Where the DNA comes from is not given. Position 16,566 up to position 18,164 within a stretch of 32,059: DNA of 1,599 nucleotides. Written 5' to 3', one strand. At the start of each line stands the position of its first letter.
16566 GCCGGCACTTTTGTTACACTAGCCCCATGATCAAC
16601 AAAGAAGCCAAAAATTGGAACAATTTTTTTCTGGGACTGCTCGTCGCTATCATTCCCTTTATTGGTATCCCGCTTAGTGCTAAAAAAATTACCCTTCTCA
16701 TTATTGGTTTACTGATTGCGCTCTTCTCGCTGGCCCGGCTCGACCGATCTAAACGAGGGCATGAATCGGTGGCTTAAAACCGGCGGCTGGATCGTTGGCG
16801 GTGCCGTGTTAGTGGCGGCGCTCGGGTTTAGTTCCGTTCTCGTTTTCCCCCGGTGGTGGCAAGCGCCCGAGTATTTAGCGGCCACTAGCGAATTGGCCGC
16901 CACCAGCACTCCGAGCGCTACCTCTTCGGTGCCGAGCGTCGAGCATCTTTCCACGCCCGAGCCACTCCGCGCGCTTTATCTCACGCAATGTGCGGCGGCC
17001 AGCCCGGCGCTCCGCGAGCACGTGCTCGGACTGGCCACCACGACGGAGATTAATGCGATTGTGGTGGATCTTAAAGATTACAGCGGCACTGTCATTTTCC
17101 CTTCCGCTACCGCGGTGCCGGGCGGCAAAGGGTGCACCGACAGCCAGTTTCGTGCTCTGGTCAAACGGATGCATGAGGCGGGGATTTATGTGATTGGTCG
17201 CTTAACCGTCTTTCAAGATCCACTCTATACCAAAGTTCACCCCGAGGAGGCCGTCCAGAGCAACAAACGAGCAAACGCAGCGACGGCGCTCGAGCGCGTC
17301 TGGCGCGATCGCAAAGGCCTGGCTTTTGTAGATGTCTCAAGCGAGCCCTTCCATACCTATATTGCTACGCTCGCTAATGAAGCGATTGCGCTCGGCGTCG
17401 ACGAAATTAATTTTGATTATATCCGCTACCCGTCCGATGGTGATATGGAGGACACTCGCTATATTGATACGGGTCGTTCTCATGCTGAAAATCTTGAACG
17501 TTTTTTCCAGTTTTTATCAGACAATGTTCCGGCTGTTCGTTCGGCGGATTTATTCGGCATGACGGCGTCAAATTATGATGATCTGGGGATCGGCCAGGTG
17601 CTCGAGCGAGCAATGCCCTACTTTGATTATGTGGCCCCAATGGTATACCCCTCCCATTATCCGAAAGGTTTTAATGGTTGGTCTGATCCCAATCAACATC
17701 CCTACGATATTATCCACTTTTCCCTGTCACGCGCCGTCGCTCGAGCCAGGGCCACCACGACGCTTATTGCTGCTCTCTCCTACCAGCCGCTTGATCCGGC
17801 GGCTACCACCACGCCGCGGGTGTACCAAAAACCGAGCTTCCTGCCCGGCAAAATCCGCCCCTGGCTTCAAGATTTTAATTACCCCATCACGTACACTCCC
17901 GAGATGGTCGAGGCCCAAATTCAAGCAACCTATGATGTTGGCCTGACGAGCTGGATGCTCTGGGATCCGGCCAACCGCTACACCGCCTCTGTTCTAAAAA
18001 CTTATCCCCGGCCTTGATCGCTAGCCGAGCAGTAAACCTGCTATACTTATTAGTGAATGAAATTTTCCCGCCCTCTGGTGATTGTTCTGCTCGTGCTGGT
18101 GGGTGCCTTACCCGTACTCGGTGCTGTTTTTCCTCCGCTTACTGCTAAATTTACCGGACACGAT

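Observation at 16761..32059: A 15-kb locus of wall-anchored, glycan-active and adhesin-like giant proteins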

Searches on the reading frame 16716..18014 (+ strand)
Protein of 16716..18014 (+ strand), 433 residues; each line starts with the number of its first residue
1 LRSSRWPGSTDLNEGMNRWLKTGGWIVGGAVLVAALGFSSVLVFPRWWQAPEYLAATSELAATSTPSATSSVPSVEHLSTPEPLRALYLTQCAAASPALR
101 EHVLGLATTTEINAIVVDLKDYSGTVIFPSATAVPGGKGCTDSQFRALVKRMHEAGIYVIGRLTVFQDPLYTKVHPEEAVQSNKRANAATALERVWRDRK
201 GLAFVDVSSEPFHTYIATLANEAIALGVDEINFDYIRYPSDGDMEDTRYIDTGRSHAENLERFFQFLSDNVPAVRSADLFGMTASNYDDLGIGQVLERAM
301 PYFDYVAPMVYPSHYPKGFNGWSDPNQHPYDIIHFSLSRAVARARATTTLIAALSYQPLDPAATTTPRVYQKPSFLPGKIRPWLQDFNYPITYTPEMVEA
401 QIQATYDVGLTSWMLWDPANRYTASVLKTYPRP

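Call 5: search_protein_families(library=pfam, proteins=[window:16716-18014:+], max_evalue=0.01)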
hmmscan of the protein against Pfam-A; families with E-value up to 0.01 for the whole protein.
window:16716-18014:+ (433 aa): 1 family
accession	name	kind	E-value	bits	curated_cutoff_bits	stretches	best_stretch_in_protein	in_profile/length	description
PF13200.12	DUF4015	-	2.7e-76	257.1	27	1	86-422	1-313/313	Putative glycosyl hydrolase domain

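Call 15: find_homologous_proteins(query=window:16716-18014:+, max_evalue=0.001)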
Query window:16716-18014:+ (433 aa): 7732 proteins with E <= 0.001 among 8000 candidates; the best 120 are listed.
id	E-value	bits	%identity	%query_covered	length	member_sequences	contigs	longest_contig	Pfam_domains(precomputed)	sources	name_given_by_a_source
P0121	4.1e-181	621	97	64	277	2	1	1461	PF13200.13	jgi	jgi:hypothetical protein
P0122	2.0e-168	579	65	95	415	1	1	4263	PF13200.13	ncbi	-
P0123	7.4e-165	567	66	89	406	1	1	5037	PF13200.13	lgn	-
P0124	4.9e-161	555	61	94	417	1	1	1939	PF13200.13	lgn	-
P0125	1.3e-160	553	60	97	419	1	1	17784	PF13200.13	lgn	-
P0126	3.8e-160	552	61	95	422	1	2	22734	PF13200.13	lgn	-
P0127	7.9e-159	547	66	87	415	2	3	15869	PF13200.13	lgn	-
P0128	2.7e-158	546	61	95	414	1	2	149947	PF13200.13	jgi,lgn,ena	jgi:hypothetical protein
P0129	8.3e-156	537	61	95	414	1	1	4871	PF13200.13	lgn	-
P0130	1.3e-155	537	59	95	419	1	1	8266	PF13200.13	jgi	jgi:hypothetical protein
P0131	1.9e-153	530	62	88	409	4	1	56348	PF13200.13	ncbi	-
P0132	8.3e-153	527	61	97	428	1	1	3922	PF13200.13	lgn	-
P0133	3.3e-152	526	61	92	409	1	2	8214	PF13200.13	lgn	-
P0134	3.3e-151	522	59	93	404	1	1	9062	PF13200.13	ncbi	-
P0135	7.0e-151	521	62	93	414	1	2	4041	PF13200.13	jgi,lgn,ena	jgi:hypothetical protein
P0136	1.8e-150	520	66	81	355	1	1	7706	PF13200.13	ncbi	-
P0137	6.7e-148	511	61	81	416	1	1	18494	PF13200.13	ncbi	-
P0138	1.1e-145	504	63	82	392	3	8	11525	PF13200.13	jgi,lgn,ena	-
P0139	1.3e-145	504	63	83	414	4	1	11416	PF13200.13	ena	-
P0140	8.6e-143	494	59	92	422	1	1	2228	PF13200.13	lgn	-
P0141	1.2e-141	491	61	82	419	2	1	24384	PF13200.13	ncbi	-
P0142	2.9e-141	489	56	94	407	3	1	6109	PF13200.13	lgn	-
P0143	7.8e-141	488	57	93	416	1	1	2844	PF13200.13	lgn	-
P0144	8.2e-140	485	60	82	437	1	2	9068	PF13200.13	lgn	-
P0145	9.0e-137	475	56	91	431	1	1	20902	PF13200.13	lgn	-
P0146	1.8e-136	474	58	85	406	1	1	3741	PF13200.13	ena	-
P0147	2.1e-136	473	58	85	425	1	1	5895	PF13200.13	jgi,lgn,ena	-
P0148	5.6e-136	472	60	82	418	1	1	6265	PF13200.13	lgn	-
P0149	1.7e-135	470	62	78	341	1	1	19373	PF13200.13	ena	-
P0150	2.3e-135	470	55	92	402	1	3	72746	PF13200.13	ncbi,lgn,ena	ncbi:MAG: putative glycoside hydrolase [Patescibacteria group bacterium]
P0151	4.4e-135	469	54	93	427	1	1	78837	PF13200.13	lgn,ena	-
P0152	5.3e-135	469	56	86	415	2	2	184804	PF13200.13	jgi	-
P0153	6.8e-135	468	61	82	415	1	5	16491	PF13200.13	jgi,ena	-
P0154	1.1e-134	468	54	92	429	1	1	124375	PF13200.13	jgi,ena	-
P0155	2.3e-134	467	54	92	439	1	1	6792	PF13200.13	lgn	-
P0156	2.7e-134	467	61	82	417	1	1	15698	PF13200.13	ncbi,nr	ncbi:hypothetical protein HY413_02245 [Candidatus Kaiserbacteria bacterium]|nr:hypothetical protein 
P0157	2.9e-134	466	59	82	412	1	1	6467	PF13200.13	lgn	-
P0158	3.0e-134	466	53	95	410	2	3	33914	PF13200.13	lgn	-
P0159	1.5e-133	464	53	92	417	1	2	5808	PF13200.13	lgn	-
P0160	2.3e-133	463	55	91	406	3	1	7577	PF13200.13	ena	-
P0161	1.4e-132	461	53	93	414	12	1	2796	PF13200.13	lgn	-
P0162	1.9e-132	460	52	95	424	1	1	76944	PF13200.13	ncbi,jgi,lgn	ncbi:MAG: putative glycoside hydrolase [Candidatus Paceibacterota bacterium]|jgi:hypothetical protei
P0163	8.3e-132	458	51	69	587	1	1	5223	PF13200.13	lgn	-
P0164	1.3e-131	458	57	83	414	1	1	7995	PF13200.13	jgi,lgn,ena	-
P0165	2.9e-131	457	59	81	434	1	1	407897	PF13200.13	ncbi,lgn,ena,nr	ncbi:MAG: hypothetical protein G01um10148_275 [Parcubacteria group bacterium Gr01-1014_8]|nr:MAG: hy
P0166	4.7e-131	456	58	82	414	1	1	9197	PF13200.13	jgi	jgi:hypothetical protein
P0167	6.3e-131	455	56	82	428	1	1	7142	PF13200.13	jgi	jgi:hypothetical protein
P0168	7.0e-131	455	54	92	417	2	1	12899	PF13200.13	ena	-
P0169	7.3e-131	455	54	93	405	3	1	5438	PF13200.13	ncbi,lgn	-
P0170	8.6e-131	455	53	94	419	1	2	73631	PF13200.13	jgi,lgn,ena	-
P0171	1.3e-130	454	52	96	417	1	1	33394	PF14871.13,PF13200.13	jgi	jgi:hypothetical protein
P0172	2.9e-130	453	59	82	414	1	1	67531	PF14871.13,PF13200.13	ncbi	-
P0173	4.0e-130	453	58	82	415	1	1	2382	PF13200.13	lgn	-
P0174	5.9e-130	452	60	82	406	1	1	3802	PF13200.13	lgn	-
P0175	1.4e-129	451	52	94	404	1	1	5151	PF13200.13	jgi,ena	-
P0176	1.6e-129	451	58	82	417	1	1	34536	PF13200.13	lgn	-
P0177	3.3e-129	450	57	82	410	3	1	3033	PF13200.13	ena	-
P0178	5.5e-129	449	56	81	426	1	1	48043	PF13200.13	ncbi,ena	-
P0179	1.7e-128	447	48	96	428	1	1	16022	PF13200.13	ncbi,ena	-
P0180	2.3e-128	447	57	82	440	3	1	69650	PF13200.13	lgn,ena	-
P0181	3.0e-128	447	58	81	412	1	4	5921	PF13200.13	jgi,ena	-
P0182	4.4e-128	446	52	93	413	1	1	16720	PF13200.13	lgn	-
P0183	7.2e-128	445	57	82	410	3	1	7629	PF13200.13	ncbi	-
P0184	8.9e-128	445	52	94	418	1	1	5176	PF13200.13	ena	-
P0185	1.5e-127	444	58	82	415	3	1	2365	PF13200.13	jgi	-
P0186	1.8e-127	444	55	88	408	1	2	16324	PF13200.13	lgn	-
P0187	2.2e-127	444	54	85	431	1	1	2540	PF13200.13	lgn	-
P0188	4.0e-127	443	56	83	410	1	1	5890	PF13200.13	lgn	-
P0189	5.4e-127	442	53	92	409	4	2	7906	PF14871.13,PF13200.13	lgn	-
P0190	1.1e-126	441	53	84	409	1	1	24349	PF13200.13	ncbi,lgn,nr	ncbi:MAG: putative glycoside hydrolase [bacterium]|nr:putative glycoside hydrolase [bacterium]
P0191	1.1e-126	441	55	85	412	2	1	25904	PF13200.13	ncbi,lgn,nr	ncbi:MAG: hypothetical protein KBC48_01485 [Candidatus Pacebacteria bacterium]|nr:hypothetical prote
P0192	1.1e-126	441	53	81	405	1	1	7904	PF13200.13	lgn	-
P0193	1.2e-126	441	50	94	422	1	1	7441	PF13200.13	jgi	-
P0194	1.5e-126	441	52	93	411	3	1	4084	PF13200.13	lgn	-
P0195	1.5e-126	441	51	92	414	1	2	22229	PF13200.13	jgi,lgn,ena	-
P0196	1.6e-126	441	54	89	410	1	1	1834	PF13200.13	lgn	-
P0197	3.0e-126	440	52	94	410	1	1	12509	PF13200.13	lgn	-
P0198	3.6e-126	440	51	94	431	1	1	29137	PF14871.13,PF13200.13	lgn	-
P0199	3.7e-126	440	54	90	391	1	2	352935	PF13200.13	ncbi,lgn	-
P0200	7.2e-126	439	52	88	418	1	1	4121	PF13200.13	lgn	-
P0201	1.4e-125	438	51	94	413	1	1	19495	PF13200.13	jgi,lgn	jgi:hypothetical protein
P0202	2.2e-125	437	51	93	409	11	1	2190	PF13200.13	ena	-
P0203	3.0e-125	437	50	92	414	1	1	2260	PF13200.13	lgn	-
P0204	3.2e-125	437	55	85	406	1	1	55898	PF13200.13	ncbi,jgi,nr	ncbi:hypothetical protein C4556_01790 [Candidatus Parcubacteria bacterium]|nr:MAG: hypothetical prot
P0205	4.6e-125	436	51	93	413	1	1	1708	PF13200.13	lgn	-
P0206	4.9e-125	436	54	88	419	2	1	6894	PF14871.13,PF13200.13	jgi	jgi:hypothetical protein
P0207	5.1e-125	436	51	93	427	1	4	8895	PF13200.13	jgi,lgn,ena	-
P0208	8.6e-125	435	54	86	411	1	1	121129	PF13200.13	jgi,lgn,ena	-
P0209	9.6e-125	435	54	82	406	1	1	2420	PF13200.13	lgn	-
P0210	9.7e-125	435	55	84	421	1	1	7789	PF13200.13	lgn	-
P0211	1.2e-124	435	51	94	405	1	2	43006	PF13200.13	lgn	-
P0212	1.4e-124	435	52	92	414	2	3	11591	PF14871.13,PF13200.13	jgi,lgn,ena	-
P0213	2.1e-124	434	54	83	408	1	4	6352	PF13200.13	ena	-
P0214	2.4e-124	434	49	94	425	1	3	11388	PF14871.13,PF13200.13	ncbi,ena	-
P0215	2.4e-124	434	50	92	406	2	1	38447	PF13200.13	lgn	-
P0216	2.5e-124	434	56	82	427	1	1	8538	PF14871.13,PF13200.13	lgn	-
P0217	2.9e-124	433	50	94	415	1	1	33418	PF13200.13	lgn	-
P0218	3.0e-124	433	54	82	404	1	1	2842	PF13200.13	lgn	-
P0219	3.1e-124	433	56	82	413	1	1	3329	PF13200.13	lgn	-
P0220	3.8e-124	433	55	82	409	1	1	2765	PF13200.13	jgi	-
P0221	5.0e-124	433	55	84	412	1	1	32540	PF13200.13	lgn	-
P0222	7.2e-124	432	53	86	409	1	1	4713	PF13200.13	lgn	-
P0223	7.8e-124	432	49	95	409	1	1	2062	PF13200.13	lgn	-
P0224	1.1e-123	432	53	85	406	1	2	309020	PF13200.13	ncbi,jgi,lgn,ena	-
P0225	1.4e-123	431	56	82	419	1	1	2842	PF14871.13,PF13200.13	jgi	jgi:hypothetical protein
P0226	2.0e-123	431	50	92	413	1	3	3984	PF13200.13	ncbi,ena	-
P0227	2.4e-123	430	51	91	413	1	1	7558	PF14871.13,PF13200.13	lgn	-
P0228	2.8e-123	430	53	78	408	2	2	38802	PF13200.13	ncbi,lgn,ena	-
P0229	2.8e-123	430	53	81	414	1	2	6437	PF13200.13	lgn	-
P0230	3.3e-123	430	52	92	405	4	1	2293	PF13200.13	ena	-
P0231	4.6e-123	430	49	94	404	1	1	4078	PF13200.13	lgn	-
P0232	5.2e-123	429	53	81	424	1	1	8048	PF13200.13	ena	-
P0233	5.2e-123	429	53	80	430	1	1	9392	PF13200.13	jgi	jgi:hypothetical protein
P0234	5.5e-123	429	50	91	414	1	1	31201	PF13200.13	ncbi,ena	-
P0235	5.5e-123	429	53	82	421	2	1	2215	PF13200.13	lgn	-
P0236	1.0e-122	428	53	83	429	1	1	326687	PF13200.13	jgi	-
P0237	1.1e-122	428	55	82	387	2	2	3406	PF13200.13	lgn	-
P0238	1.2e-122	428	49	95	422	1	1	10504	PF13200.13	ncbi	-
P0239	2.3e-122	427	50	93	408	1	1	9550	PF13200.13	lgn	-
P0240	3.3e-122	427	48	93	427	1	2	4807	PF13200.13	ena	-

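Call 17: find_encoding_contigs(protein=P0128, flank=10000, max_places=2)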
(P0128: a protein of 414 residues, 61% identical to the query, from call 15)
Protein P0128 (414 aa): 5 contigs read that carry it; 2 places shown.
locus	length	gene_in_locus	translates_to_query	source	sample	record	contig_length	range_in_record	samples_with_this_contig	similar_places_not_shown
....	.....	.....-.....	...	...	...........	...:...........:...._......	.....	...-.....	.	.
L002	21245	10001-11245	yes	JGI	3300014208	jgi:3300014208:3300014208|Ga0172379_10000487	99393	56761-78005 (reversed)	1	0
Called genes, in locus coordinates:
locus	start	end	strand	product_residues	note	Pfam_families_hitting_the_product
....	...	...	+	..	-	-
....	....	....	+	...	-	-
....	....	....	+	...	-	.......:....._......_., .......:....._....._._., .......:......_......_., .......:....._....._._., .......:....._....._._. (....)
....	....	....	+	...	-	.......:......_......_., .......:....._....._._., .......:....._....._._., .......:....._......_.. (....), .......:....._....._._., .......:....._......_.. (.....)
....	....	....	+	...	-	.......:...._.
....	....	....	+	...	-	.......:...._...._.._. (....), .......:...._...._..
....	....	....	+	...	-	-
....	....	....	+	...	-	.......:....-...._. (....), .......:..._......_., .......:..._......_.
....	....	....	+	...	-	-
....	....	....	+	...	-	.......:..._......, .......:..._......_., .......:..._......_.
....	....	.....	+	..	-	-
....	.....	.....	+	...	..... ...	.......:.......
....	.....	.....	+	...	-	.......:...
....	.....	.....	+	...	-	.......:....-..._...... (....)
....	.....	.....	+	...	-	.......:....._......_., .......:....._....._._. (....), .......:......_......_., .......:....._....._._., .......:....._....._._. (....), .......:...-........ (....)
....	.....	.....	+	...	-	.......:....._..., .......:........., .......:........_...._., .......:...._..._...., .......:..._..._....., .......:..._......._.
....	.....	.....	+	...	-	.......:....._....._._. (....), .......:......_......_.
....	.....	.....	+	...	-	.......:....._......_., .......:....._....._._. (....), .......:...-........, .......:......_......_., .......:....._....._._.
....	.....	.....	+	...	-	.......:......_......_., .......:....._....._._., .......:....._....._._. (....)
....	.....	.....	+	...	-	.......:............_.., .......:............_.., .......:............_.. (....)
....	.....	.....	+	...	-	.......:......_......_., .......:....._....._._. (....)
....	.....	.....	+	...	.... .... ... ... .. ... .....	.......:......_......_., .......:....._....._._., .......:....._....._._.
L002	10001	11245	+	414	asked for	PF13200:DUF4015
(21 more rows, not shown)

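Call 18: find_encoding_contigs(protein=P0131, flank=10000, max_places=2)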
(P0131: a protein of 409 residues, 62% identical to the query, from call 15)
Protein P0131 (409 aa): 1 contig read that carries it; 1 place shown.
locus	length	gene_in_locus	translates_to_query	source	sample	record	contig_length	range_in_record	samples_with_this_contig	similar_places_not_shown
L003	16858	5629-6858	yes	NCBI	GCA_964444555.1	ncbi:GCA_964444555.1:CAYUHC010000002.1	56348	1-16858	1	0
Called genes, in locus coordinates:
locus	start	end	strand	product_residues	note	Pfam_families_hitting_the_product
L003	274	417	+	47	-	-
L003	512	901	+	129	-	-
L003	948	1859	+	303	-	-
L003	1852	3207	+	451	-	PF21799:MurD-like_N, PF08245:Mur_ligase_M, PF02875:Mur_ligase_C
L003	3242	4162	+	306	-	PF01835:MG2 (faint)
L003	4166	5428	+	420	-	PF01225:Mur_ligase, PF08245:Mur_ligase_M, PF02875:Mur_ligase_C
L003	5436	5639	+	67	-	-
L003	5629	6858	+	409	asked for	PF13200:DUF4015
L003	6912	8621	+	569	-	PF01935:DUF87 (faint), PF10412:TrwB_AAD_bind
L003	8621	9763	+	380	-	PF13439:Glyco_transf_4, PF13579:Glyco_trans_4_4, PF20706:GT4-conflict, PF00534:Glycos_transf_1, PF13692:Glyco_trans_1_4, PF13524:Glyco_trans_1_2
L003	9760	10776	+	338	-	PF13439:Glyco_transf_4, PF00534:Glycos_transf_1 (faint), PF20706:GT4-conflict (weak)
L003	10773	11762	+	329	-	PF13439:Glyco_transf_4 (weak), PF13579:Glyco_trans_4_4, PF20706:GT4-conflict, PF00534:Glycos_transf_1, PF13692:Glyco_trans_1_4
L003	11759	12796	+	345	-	PF00534:Glycos_transf_1, PF13692:Glyco_trans_1_4, PF13524:Glyco_trans_1_2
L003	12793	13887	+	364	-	PF13439:Glyco_transf_4 (weak), PF00534:Glycos_transf_1, PF13692:Glyco_trans_1_4, PF13524:Glyco_trans_1_2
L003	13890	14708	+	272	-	PF01209:Ubie_methyltran, PF08003:Methyltransf_9 (weak), PF13489:Methyltransf_23, PF13847:Methyltransf_31, PF08241:Methyltransf_11, PF08242:Methyltransf_12, PF13649:Methyltransf_25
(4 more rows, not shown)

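Call 23: find_related_loci(query=A1, collection=genome_contigs, flank=10000)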
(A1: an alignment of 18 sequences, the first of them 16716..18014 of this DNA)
Query A1 (433 aa) in genome_contigs; peptide patterns used: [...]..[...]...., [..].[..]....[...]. (x = any residue, [..] = any of these).
600 stretches matched a pattern (row limit reached: there are more); 584 encode a relative of the query (tblastn E <= 1e-3); the best 80 are kept; 80 distinct loci.
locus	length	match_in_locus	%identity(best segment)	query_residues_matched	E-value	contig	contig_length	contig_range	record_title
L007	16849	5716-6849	62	47-428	5e-158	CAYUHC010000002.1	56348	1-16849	MAG TPA_asm: uncultured Candidatus Saccharibacteria bacterium isolate SRP286056_co1_679 genome assembly, contig: NODE_52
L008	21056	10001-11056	59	74-428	2e-135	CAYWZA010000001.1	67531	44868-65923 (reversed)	MAG TPA_asm: uncultured Candidatus Saccharibacteria bacterium isolate SRP269290_co7_77 genome assembly, contig: NODE_69_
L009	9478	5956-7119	50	24-424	5e-127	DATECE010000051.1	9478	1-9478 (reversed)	MAG TPA_asm: Candidatus Paceibacterota bacterium isolate SMAG_U8263 k141_690160, whole genome shotgun sequence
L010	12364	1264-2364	55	54-422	1e-126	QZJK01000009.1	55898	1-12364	MAG: Candidatus Parcubacteria bacterium isolate SURF_41 Ga0104751_1000732, whole genome shotgun sequence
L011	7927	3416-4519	52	62-429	4e-126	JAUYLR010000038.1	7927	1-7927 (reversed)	MAG: bacterium isolate C24_metabat.bin.43 C24_k141_886250, whole genome shotgun sequence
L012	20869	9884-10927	54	73-422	1e-124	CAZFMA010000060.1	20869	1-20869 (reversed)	MAG TPA_asm: uncultured Candidatus Saccharibacteria bacterium isolate binchicken_co203_568 genome assembly, contig: k141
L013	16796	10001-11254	47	2-424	2e-124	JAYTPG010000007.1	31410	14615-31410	MAG: Candidatus Kaiserbacteria bacterium isolate GFS_4339 GFS_4339_6, whole genome shotgun sequence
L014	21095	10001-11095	51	56-422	1e-124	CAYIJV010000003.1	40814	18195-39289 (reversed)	MAG TPA_asm: uncultured Candidatus Saccharibacteria bacterium isolate ERP119705_co23_584 genome assembly, contig: NODE_6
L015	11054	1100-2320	48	16-428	3e-124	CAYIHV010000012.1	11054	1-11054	MAG TPA_asm: uncultured Candidatus Saccharibacteria bacterium isolate ERP119705_co22_57 genome assembly, contig: NODE_47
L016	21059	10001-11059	51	73-428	1e-123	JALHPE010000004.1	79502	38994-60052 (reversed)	MAG: Candidatus Paceibacterota bacterium isolate bin.22 c_000000001817, whole genome shotgun sequence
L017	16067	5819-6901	53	60-423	2e-122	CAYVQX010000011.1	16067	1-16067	MAG TPA_asm: uncultured Candidatus Saccharibacteria bacterium isolate SRP135725_co1_167 genome assembly, contig: NODE_47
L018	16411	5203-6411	47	16-428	5e-124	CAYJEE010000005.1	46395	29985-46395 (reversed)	MAG TPA_asm: uncultured Candidatus Saccharibacteria bacterium isolate ERP123247_co1_78 genome assembly, contig: NODE_413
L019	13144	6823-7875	52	75-428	3e-122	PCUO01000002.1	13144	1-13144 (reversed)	MAG: Candidatus Yonathbacteria bacterium CG17_big_fil_post_rev_8_21_14_2_50_43_9 CG17_8_21_14_2.50_scaffold_2422_c, whol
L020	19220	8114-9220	51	55-428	3e-122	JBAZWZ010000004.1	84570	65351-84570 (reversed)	MAG: Candidatus Paceibacterota bacterium isolate SO_2017_GW1_44 NODE_1746_length_84570_cov_4.247469_OW334_2017, whole ge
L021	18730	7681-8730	53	75-427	5e-122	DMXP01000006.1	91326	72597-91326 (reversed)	MAG TPA_asm: Candidatus Yonathbacteria bacterium isolate UBA11698 contig_439, whole genome shotgun sequence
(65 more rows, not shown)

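Call 31: search_protein_families(library=ncbifam, proteins=[window:16716-18014:+], max_evalue=0.01)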
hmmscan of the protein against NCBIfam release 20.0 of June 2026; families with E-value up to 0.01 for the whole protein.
window:16716-18014:+ (433 aa): 0 families

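Call 32: search_protein_families(library=phrogs, proteins=[window:16716-18014:+], max_evalue=0.001)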
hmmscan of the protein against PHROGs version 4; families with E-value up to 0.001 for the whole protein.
window:16716-18014:+ (433 aa): 0 families

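Call 94: search_solved_structures(query=A1, max_evalue=1)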
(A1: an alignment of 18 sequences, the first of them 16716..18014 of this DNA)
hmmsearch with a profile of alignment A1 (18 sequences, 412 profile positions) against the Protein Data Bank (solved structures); distinct sequences matched with E-value up to 1: 2.
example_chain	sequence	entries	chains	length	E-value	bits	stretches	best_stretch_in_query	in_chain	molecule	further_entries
4s1a_A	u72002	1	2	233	7.8e-60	206.1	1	71-301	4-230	Uncharacterized protein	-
2ws2_A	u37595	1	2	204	0.27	13.3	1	264-316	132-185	GLUTATHIONE S-TRANSFERASE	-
